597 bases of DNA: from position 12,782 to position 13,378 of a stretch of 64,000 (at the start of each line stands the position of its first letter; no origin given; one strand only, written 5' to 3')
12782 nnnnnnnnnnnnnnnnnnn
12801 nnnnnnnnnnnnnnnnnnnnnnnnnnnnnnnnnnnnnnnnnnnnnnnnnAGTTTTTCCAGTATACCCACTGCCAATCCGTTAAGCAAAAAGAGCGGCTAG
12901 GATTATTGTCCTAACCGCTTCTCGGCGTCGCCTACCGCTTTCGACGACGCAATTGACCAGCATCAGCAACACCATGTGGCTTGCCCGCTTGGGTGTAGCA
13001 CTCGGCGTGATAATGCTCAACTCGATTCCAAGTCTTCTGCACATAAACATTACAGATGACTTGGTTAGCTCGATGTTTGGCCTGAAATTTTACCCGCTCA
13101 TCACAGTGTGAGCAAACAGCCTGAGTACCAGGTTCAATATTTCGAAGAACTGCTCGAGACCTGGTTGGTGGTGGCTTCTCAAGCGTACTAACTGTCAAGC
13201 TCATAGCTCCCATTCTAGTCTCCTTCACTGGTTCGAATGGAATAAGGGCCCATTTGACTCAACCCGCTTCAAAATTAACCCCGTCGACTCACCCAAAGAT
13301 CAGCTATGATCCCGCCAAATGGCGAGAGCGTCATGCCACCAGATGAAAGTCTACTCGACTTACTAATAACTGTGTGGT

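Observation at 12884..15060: GC-elevated four-gene cassette (wHTH-Nudix + two Cys/His-rich small proteins) inserted inside the str operon between rpsG and fusA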

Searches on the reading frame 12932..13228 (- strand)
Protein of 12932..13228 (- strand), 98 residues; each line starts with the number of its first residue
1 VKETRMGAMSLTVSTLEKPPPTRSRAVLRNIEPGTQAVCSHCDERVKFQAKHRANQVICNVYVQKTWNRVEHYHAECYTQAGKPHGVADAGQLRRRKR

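Call 3: search_protein_families(library=pfam, proteins=[window:12932-13228:-], max_evalue=0.1)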
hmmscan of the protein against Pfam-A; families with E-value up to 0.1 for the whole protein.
window:12932-13228:- (98 aa): 1 family
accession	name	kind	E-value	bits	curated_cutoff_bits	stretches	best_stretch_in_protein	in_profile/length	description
PF00337.29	Gal-bind_lectin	-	0.093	12.6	22.1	1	38-83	38-82/132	Galactoside-binding lectin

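Call 4: search_protein_families(library=ncbifam, proteins=[window:12932-13228:-], max_evalue=0.1)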
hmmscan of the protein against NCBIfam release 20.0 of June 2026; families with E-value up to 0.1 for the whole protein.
window:12932-13228:- (98 aa): 0 families

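Call 18: find_homologous_proteins(query=window:12932-13213:-, max_evalue=0.01)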
Query window:12932-13213:- (93 aa): 136 proteins with E <= 0.01 among 137 candidates; the best 120 are listed.
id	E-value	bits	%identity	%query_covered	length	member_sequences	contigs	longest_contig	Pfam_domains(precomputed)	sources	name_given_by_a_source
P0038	1.2e-53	197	94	100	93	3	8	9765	-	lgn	-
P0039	4.8e-41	156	75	99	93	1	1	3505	-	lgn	-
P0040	1.3e-27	113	55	97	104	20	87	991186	-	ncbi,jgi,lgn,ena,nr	ncbi:MAG TPA: hypothetical protein P5193_09545 [Microthrixaceae bacterium]|nr:hypothetical protein [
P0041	5.8e-27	111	60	85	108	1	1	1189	-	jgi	-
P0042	2.0e-26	110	65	81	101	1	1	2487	-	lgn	-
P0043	2.2e-26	109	63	88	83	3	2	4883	-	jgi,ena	-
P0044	1.2e-25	107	65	85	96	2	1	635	-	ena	-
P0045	1.6e-25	107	70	74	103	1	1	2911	-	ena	-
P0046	2.1e-25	106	67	75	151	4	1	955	-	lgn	-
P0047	2.4e-25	106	67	75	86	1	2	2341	-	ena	-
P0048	2.6e-25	106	62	78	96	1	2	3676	-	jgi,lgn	jgi:hypothetical protein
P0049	2.6e-25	106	58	90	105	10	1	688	-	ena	-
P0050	2.8e-25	106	63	81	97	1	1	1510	-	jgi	jgi:hypothetical protein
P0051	3.6e-25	106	60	77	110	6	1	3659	-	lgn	-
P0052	4.7e-25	105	64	81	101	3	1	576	-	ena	-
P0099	6.8e-23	98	67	72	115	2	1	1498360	-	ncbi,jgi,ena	jgi:hypothetical protein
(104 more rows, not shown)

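Call 21: find_encoding_contigs(protein=P0040, flank=6000, max_places=4)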
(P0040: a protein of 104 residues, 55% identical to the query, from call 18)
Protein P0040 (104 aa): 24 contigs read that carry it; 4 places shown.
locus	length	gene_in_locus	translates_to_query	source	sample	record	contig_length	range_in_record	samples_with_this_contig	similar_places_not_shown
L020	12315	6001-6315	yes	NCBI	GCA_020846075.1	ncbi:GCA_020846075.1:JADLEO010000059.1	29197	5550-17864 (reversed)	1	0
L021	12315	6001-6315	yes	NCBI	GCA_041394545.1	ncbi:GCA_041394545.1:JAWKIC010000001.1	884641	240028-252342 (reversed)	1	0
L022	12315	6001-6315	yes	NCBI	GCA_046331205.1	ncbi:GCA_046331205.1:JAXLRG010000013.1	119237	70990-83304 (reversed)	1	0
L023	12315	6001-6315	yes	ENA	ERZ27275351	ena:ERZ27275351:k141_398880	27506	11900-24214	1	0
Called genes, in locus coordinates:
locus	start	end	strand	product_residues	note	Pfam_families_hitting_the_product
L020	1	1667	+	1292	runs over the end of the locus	PF16078:2-oxogl_dehyd_N, PF00198:2-oxoacid_dh, PF00676:E1_dh, PF02779:Transket_pyr, PF16870:OxoGdeHyase_C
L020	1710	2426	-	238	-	PF00702:Hydrolase, PF13419:HAD_2 (weak)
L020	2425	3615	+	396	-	-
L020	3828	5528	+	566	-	PF13476:AAA_23 (faint), PF00005:ABC_tran, PF02463:SMC_N (faint), PF13304:AAA_21 (faint), PF13401:AAA_22 (faint), PF13555:AAA_29 (faint), PF12848:ABC_tran_Xtn, PF00005:ABC_tran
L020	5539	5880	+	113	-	-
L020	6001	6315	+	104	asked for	-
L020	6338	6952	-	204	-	PF01583:APS_kinase, PF13671:AAA_33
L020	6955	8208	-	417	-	PF00009:GTP_EFTU, PF01926:MMR_HSR1 (faint), PF22594:GTP-eEF1A_C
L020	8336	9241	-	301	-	PF01507:PAPS_reduct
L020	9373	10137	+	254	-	PF00459:Inositol_P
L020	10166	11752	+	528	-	PF03109:ABC1, PF01636:APH (faint)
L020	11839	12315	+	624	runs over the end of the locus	PF00009:GTP_EFTU, PF22042:EF-G_D2, PF03144:GTP_EFTU_D2, PF00679:EFG_C, PF21018:BipA_C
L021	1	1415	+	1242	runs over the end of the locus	PF16078:2-oxogl_dehyd_N, PF00198:2-oxoacid_dh, PF00676:E1_dh, PF02779:Transket_pyr, PF16870:OxoGdeHyase_C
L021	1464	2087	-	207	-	PF00702:Hydrolase, PF13419:HAD_2 (weak)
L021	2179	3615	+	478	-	-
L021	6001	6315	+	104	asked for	-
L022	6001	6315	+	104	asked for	-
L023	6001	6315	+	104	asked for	-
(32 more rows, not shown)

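Call 22: find_encoding_contigs(protein=P0099, flank=6000, max_places=3)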
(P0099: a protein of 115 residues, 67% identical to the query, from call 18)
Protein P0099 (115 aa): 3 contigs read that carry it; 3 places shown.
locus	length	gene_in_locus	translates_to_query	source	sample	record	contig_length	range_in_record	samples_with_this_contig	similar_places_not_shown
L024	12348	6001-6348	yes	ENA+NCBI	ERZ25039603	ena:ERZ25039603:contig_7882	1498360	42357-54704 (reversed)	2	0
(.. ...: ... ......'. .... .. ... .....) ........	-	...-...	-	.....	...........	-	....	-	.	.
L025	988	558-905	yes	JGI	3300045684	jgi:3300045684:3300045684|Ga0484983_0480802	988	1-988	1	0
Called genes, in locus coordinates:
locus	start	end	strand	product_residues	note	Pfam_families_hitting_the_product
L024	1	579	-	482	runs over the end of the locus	-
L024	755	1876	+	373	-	PF02779:Transket_pyr, PF16870:OxoGdeHyase_C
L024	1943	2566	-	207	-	PF00702:Hydrolase, PF13419:HAD_2 (weak)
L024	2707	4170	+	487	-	-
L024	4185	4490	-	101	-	-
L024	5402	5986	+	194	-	PF00005:ABC_tran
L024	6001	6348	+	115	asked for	-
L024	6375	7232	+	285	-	PF00378:ECH_1, PF16113:ECH_2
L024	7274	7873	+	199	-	PF00730:HhH-GPD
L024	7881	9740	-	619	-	PF00009:GTP_EFTU, PF01926:MMR_HSR1 (faint), PF01583:APS_kinase, PF13671:AAA_33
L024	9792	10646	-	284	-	PF01507:PAPS_reduct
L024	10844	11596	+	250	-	PF00459:Inositol_P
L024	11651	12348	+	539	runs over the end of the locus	PF03109:ABC1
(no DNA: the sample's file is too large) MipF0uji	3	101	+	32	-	?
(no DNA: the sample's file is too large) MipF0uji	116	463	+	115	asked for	-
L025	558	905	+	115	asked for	-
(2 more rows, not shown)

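Call 35: search_protein_families(library=padloc, proteins=[window:12932-13213:-, L004:11432-13843:+, L004:11073-11435:+], max_evalue=0.01)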
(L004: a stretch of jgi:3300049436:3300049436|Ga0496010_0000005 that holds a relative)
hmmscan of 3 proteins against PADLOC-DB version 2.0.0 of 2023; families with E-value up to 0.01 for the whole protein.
window:12932-13213:- (93 aa): 0 families

L004:11432-13843:+ (803 aa): 10 families
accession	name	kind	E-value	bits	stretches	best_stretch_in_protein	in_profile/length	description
PDLC03838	DolB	-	7.4e-32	109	2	474-666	97-278/375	-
PDLC04606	PDC-M37B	-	4.8e-28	96.4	1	467-676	95-304/390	-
PDLC04605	PDC-M37B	-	2.7e-22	77.5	1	500-670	257-428/518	-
PDLC04140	mad8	-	7.1e-09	33.6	1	551-694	31-133/314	mads_8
PDLC00915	TRIP13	-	3.2e-08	31.3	1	509-627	31-144/302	TRIP13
PDLC01993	RtcR--CARF_AAA_HTH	-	0.00041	16.9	0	550-679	207-338/523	-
PDLC02980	AriA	-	0.00057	17.9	0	279-296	2-19/304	-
PDLC03920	MkoA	-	0.00078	15.8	0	274-304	629-659/1112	-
PDLC02335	AbiLi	-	0.0047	14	0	260-296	62-96/326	AbiLi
PDLC04232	IetA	-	0.0073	13.7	0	544-569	113-138/330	-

L004:11073-11435:+ (120 aa): 0 families

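Call 36: search_protein_families(library=phrogs, proteins=[window:12932-13213:-], max_evalue=0.01)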
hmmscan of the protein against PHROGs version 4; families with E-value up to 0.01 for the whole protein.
window:12932-13213:- (93 aa): 0 families

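Call 39: find_related_loci(query=A2, collection=genome_contigs, flank=6000)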
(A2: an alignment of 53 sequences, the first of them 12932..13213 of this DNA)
Query A2 (93 aa) in genome_contigs; peptide patterns used: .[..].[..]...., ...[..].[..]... (x = any residue, [..] = any of these).
247 stretches matched a pattern; 221 encode a relative of the query (tblastn E <= 1e-3); the best 80 are kept; 80 distinct loci.
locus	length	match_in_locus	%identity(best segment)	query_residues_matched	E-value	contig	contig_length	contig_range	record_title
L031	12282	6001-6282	55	3-92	4e-33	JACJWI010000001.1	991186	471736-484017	MAG: Microthrixaceae bacterium isolate HK-STAS-ACTI-5 HK-STAS-ACTI-5_1, whole genome shotgun sequence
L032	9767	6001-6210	67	15-84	3e-31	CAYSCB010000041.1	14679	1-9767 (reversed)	MAG TPA_asm: uncultured Aquihabitans sp. isolate binchicken_co74_74 genome assembly, contig: NODE_7723_length_14679_cov_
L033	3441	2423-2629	68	16-84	2e-31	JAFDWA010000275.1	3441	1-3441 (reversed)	MAG: Actinomycetota bacterium isolate SZAS-1 LIN-647__275__length-3441, whole genome shotgun sequence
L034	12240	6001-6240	63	6-81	2e-29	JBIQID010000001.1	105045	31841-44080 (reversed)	MAG: Actinomycetota bacterium isolate mag.35e NODE_59_length_105045, whole genome shotgun sequence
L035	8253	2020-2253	62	16-92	8e-30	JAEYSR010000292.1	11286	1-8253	MAG: Actinomycetes bacterium isolate OH_CBlB_104 k127_2784402, whole genome shotgun sequence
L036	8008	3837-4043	67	16-84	1e-29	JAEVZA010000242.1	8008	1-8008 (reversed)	MAG: Actinomycetes bacterium isolate OH_PBB_154 k127_145295, whole genome shotgun sequence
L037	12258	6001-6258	59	9-93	3e-29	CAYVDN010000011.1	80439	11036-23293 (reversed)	MAG TPA_asm: uncultured Microthrixaceae bacterium isolate SRP257259_co1_85 genome assembly, contig: NODE_273_length_8043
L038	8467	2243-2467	63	18-92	7e-29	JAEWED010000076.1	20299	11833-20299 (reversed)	MAG: Actinomycetes bacterium isolate OH_PBlB_13 k127_1040868, whole genome shotgun sequence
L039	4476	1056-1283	62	18-93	7e-29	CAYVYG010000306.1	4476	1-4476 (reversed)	MAG TPA_asm: uncultured Microthrixaceae bacterium isolate binchicken_co59_671 genome assembly, contig: NODE_48642_length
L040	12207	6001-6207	65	16-84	8e-29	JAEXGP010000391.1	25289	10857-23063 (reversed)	MAG: Actinomycetes bacterium isolate OH_HBB_70 k127_753375, whole genome shotgun sequence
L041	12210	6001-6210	64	15-84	2e-28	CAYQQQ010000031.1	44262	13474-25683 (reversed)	MAG TPA_asm: uncultured Microthrixaceae bacterium isolate SRP292972_co1_121 genome assembly, contig: NODE_488_length_442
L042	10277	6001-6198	70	19-84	1e-28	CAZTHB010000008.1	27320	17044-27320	MAG TPA_asm: uncultured Candidatus Saccharibacteria bacterium isolate SRP257259_co1_77 genome assembly, contig: NODE_191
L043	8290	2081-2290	61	15-84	1e-28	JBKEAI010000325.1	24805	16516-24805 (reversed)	MAG: Microthrixaceae bacterium isolate VLC_102 k121_17622253, whole genome shotgun sequence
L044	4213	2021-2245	61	10-84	1e-28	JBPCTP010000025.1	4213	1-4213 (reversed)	MAG: Microthrixaceae bacterium isolate MAG_seacave_100 S1Ck127_13295564, whole genome shotgun sequence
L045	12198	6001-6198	67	19-84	2e-28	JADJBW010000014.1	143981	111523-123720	MAG: Actinomycetota bacterium isolate Aved_18-Q3-R54-62_BAT3C.633 tig00027509-10-1464540, whole genome shotgun sequence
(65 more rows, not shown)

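Call 41: predict_structure(alignment_id=A2)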
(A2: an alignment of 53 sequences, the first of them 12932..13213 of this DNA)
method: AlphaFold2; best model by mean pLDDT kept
length: 93 residues; sequences in the alignment: 53
mean_pLDDT: 73.9   pTM: 0.58
mean pLDDT of the five models: 73.9, 73.1, 71.0, 70.7, 68.1
residues with pLDDT >= 90: 4; 70-90: 56; 50-70: 28; < 50: 5
segments of 3 or more residues with pLDDT < 50: none
pLDDT, mean of each block of 10 residues (from residue 1): 52 65 78 88 65 84 87 86 68 48
secondary structure, 60 per line:
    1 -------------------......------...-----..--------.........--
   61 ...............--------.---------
elements in order: E20-25 E32-34 E50-58 E61-69 H70-75

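Call 46: fold_search(model_id=the predicted structure, library=pdb)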
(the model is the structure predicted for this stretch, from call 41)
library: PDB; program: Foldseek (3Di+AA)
matches with E <= 10: 203; with E <= 0.001: 0
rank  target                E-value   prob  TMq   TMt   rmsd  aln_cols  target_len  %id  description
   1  2enn_MODEL_1_A        6.3e-01  0.60  0.37  0.43   4.2        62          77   14  Solution structure of the first C1 domain from human protein kinase C theta (released 2008-04-01)
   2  6xgu_B                7.6e-01  0.41  0.39  0.28   6.4        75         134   17  Crystal Structure of KRAS-Q61R (GMPPNP-bound) in complex with RAS-binding domain (RBD) and cysteine-rich domain (CRD)  (released 2021-01-13)
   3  7r70_A                8.7e-01  0.33  0.32  0.22   4.5        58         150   10  Crystal Structure of the UbArk2C fusion protein (released 2022-03-09)
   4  1y8f_MODEL_1_A        9.9e-01  0.28  0.34  0.55   4.6        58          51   12  Solution structure of the munc13-1 C1-domain (released 2005-04-12)
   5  2enz_MODEL_1_A        1.1e+00  0.41  0.38  0.50   4.4        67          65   18  Solution structure of the second C1 domain from human protein kinase C theta (released 2008-04-01)
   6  9d62_A                1.1e+00  0.06  0.20  0.14  11.5        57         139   10  Crystal structure of Human Galectin-3 CRD in complex with Lactose (native) (released 2026-03-18)
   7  1a3k_A                1.2e+00  0.06  0.20  0.14  12.2        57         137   12  X-RAY CRYSTAL STRUCTURE OF THE HUMAN GALECTIN-3 CARBOHYDRATE RECOGNITION DOMAIN (CRD) AT 2.1 ANGSTROM RESOLUTION (released 1998-07-15)
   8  6xi7_B                1.4e+00  0.33  0.36  0.27   3.7        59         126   17  Crystal Structure of wild-type KRAS (GMPPNP-bound) in complex with RAS-binding domain (RBD) and cysteine-rich domain ( (released 2021-01-13)
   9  2xg3_A                1.4e+00  0.04  0.18  0.13  14.2        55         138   16  Human galectin-3 in complex with a benzamido-N-acetyllactoseamine inhibitor (released 2010-10-13)
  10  2eli_MODEL_1_A        1.5e+00  0.25  0.38  0.41   4.9        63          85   14  Solution structure of the second Phorbol esters/diacylglycerol binding domain of human Protein kinase C alpha  (released 2008-04-01)
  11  2db6_MODEL_1_A        1.5e+00  0.23  0.41  0.49   8.1        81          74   11  Solution structure of RSGI RUH-051, a C1 domain of STAC3 from human cDNA (released 2006-06-15)
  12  6pll_B                1.5e+00  0.03  0.19  0.16   9.3        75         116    7  Crystal structure of the ZIG-8 IG1 homodimer (released 2020-07-08)
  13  1kjl_A                1.8e+00  0.05  0.20  0.14  12.1        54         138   13  High Resolution X-Ray Structure of Human Galectin-3 in complex with LacNAc (released 2005-04-12)
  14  4lbj_A                1.8e+00  0.05  0.20  0.14  12.1        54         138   13  Crystal structure of Human galectin-3 CRD K176L mutant in complex with LNT (released 2014-01-22)
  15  3zsk                  1.9e+00  0.08  0.19  0.14   3.7        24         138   21  Crystal structure of Human Galectin-3 CRD with glycerol bound at 0.90 angstrom resolution (released 2011-12-14)
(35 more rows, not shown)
